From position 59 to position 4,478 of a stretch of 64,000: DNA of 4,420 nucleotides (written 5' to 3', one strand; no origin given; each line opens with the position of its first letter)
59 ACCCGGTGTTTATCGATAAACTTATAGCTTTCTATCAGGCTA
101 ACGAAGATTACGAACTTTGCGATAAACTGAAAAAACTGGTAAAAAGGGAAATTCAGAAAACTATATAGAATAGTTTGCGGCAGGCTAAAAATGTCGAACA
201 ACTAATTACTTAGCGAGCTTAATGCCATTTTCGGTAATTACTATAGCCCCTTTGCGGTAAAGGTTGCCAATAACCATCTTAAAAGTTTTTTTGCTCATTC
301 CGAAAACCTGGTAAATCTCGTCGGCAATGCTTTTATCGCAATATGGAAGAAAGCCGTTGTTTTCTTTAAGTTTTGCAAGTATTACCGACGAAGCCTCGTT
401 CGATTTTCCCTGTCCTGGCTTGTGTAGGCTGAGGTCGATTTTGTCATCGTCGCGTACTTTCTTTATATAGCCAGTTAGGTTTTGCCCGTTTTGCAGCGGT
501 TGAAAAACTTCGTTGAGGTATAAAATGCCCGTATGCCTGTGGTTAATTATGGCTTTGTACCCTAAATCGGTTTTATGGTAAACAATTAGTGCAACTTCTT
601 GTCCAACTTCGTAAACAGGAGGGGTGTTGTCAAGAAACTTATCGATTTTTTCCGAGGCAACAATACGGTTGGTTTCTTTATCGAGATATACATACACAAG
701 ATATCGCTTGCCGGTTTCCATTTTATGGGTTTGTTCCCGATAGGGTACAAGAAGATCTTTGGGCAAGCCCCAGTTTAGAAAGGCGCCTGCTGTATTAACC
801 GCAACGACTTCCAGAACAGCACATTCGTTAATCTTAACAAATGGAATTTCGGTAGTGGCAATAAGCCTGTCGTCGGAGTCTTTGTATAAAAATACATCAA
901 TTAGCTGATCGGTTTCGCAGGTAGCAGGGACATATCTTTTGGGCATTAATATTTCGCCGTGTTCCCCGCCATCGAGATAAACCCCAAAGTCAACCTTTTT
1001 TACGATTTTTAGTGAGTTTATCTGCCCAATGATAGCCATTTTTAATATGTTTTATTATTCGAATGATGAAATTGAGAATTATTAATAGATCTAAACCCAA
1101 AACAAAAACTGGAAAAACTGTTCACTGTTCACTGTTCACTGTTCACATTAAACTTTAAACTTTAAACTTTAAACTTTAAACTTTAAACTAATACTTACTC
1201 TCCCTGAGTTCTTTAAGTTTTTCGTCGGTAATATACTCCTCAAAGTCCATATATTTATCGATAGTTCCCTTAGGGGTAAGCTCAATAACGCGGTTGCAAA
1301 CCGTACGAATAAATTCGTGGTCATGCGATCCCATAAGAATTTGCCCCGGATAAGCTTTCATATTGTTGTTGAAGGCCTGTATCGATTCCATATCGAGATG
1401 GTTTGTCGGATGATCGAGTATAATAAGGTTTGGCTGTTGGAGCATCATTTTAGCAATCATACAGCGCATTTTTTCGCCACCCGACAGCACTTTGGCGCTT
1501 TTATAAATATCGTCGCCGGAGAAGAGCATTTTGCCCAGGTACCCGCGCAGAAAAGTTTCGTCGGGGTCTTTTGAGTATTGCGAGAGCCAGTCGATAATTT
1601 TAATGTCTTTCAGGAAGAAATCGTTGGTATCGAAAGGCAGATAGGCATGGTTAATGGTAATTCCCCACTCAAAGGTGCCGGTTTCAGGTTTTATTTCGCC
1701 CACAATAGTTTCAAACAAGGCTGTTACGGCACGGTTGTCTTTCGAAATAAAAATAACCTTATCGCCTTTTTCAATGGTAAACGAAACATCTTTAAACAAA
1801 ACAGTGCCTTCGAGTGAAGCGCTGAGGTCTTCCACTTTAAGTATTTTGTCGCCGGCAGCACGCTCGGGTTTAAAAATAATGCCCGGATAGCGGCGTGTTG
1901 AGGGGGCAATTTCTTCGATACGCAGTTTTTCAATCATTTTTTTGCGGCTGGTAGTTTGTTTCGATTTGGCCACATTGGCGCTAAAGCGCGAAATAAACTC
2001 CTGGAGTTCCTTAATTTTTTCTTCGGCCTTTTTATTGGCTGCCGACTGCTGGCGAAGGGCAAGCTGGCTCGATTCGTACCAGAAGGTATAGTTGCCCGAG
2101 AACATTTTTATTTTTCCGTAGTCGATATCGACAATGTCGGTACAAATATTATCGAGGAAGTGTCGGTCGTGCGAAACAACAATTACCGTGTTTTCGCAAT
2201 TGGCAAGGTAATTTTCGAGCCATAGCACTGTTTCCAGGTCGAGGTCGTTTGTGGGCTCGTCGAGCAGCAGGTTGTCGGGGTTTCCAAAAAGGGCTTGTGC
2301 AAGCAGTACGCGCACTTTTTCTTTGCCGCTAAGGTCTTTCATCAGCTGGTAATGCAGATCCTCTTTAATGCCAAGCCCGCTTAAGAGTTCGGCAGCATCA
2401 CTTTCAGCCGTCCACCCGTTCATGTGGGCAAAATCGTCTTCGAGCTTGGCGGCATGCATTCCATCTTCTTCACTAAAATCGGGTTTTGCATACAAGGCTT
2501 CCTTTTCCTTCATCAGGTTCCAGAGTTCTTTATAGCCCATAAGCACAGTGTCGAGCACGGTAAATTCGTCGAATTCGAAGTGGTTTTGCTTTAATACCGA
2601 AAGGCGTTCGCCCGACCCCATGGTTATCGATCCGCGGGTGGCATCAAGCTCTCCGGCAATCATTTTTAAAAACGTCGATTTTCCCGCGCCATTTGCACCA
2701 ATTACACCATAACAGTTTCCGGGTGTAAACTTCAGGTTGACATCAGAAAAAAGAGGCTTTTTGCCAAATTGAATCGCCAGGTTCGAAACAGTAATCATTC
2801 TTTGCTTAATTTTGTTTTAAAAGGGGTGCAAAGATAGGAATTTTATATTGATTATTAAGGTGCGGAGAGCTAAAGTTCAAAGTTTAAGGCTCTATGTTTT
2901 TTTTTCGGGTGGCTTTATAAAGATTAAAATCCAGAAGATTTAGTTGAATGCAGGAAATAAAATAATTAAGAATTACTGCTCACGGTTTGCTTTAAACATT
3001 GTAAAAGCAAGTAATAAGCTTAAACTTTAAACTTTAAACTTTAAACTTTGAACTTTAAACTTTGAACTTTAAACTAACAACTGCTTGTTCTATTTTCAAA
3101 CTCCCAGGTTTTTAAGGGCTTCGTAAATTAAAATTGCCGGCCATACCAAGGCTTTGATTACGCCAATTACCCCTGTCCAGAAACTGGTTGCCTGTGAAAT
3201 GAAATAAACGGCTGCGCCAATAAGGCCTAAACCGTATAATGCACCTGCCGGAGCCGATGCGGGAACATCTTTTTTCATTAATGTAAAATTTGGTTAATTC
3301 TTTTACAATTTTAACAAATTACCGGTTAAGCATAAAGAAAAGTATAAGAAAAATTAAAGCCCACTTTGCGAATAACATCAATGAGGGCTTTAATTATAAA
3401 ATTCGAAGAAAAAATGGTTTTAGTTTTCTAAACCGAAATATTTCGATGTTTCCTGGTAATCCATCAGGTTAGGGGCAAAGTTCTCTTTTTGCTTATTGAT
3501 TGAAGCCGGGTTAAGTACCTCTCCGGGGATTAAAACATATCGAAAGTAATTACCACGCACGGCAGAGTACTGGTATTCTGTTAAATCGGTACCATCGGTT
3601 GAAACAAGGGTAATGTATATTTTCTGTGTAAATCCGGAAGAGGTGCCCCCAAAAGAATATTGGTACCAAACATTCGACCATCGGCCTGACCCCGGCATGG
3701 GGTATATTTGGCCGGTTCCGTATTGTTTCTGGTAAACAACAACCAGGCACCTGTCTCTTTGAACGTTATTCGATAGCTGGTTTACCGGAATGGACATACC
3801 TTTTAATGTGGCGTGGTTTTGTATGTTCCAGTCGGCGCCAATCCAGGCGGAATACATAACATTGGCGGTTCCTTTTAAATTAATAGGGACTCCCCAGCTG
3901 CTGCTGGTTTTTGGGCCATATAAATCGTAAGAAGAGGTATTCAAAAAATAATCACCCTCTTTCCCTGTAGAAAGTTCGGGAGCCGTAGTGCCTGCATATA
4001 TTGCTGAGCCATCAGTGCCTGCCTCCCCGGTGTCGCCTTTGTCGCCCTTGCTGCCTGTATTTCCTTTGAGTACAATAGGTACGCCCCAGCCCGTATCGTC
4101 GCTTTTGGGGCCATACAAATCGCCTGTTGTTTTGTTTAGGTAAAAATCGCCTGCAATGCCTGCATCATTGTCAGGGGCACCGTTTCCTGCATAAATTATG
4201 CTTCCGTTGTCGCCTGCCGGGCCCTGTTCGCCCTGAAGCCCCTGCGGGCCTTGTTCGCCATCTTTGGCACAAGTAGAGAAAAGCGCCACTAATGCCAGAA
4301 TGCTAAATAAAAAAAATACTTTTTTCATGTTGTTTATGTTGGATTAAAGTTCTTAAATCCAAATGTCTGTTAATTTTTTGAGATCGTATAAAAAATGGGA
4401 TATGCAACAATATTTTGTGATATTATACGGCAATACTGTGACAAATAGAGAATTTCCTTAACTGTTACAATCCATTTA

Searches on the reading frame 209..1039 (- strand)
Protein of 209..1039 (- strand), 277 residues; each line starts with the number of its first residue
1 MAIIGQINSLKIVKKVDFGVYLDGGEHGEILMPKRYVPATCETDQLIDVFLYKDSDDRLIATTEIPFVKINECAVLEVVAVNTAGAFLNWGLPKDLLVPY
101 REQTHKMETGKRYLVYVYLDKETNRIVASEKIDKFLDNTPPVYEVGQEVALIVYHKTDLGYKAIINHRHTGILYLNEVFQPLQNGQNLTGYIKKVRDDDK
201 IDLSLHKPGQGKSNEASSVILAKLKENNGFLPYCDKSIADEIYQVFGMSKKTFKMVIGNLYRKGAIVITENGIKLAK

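Call 87: search_protein_families(library=ncbifam, alignment_id=A7, max_evalue=1e-10)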
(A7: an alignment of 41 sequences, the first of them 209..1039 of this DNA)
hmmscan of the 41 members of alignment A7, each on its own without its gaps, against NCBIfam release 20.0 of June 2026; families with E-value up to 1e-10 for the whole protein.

A. member 1, window:209-1039:- (277 aa): 0 families

B. families by the number of members that match (of 41 scanned): 439 families (the first 25 are shown)
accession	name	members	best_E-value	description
TIGR02956.1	TMAO_torS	3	8.2e-72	TMAO reductase system sensor histidine kinase/response regulator TorS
NF038348.1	T2SS_HK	3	1e-66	histidine kinase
NF038297.2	hybrid_HK_HrmK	3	3e-57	hybrid histidine kinase/response regulator HrmK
NF011874.0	PRK15347.1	3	5.2e-57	two component system sensor kinase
NF008318.0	PRK11107.1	3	5.6e-53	two-component sensor histidine kinase BarA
NF041947.1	LuxQ_Vibrio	3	8.1e-52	quorum-sensing autoinducer 2 sensor kinase/phosphatase LuxQ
NF008099.0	PRK10841.1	3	5.2e-49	two-component system sensor histidine kinase RcsC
NF008468.0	PRK11360.1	3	1e-48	two-component system sensor histidine kinase AtoS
NF046044.1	PnpS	3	1.7e-47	two-component system histidine kinase PnpS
NF008543.0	PRK11466.1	3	5.7e-46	TMAO reductase system sensor histidine kinase/response regulator TorS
NF047874.1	MASE3_PAS_HK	3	3e-45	MASE3 domain-containing sensor histidine kinase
NF008302.0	PRK11091.1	3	2.7e-44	aerobic respiration two-component sensor histidine kinase ArcB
NF007688.0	PRK10364.1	3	5.9e-42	two-component system sensor histidine kinase ZraS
NF033092.0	HK_WalK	3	9.9e-41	cell wall metabolism sensor histidine kinase WalK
TIGR02966.1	phoR_proteo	3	5.5e-39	phosphate regulon sensor histidine kinase PhoR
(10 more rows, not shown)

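Call 88: search_protein_families(library=phrogs, alignment_id=A7, max_evalue=1e-8)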
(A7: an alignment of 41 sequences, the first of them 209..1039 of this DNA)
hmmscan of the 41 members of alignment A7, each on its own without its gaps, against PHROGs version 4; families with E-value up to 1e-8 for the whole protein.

A. member 1, window:209-1039:- (277 aa): 0 families

B. families by the number of members that match (of 41 scanned): 20 families
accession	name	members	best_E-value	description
phrog_20458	-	5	1.6e-54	-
phrog_857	-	3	5e-51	-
phrog_10912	-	3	2.2e-43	kinase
phrog_18358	-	3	7.6e-36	-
phrog_5982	-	3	5.3e-27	-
phrog_20778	-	3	7.8e-15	-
phrog_731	-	2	2.9e-27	-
phrog_28116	-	2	1.3e-11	-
phrog_8810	-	2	1.7e-11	-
phrog_293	-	1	2.7e-113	ABC transporter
phrog_2392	-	1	4.7e-35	ABC transporter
phrog_6397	-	1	2.4e-31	ribonucleotide reductase large subunit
phrog_1740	-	1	1.1e-23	RNA polymerase sigma factor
phrog_15045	-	1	2.1e-22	-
phrog_6929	-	1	5.9e-14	universal stress protein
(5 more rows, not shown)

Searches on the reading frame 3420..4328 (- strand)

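Call 3: search_protein_families(library=pfam, proteins=[window:3420-4328:-], max_evalue=1)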
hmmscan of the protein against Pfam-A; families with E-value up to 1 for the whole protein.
window:3420-4328:- (302 aa): 2 families
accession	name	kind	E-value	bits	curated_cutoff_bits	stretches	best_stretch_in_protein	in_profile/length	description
PF01391.23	Collagen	-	5.2e-06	26.6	27.2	2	89-116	10-37/60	Collagen triple helix repeat (20 copies)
PF08139.17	LPAM_1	-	0.15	13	20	1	1-15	1-15/18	Prokaryotic membrane lipoprotein lipid attachment site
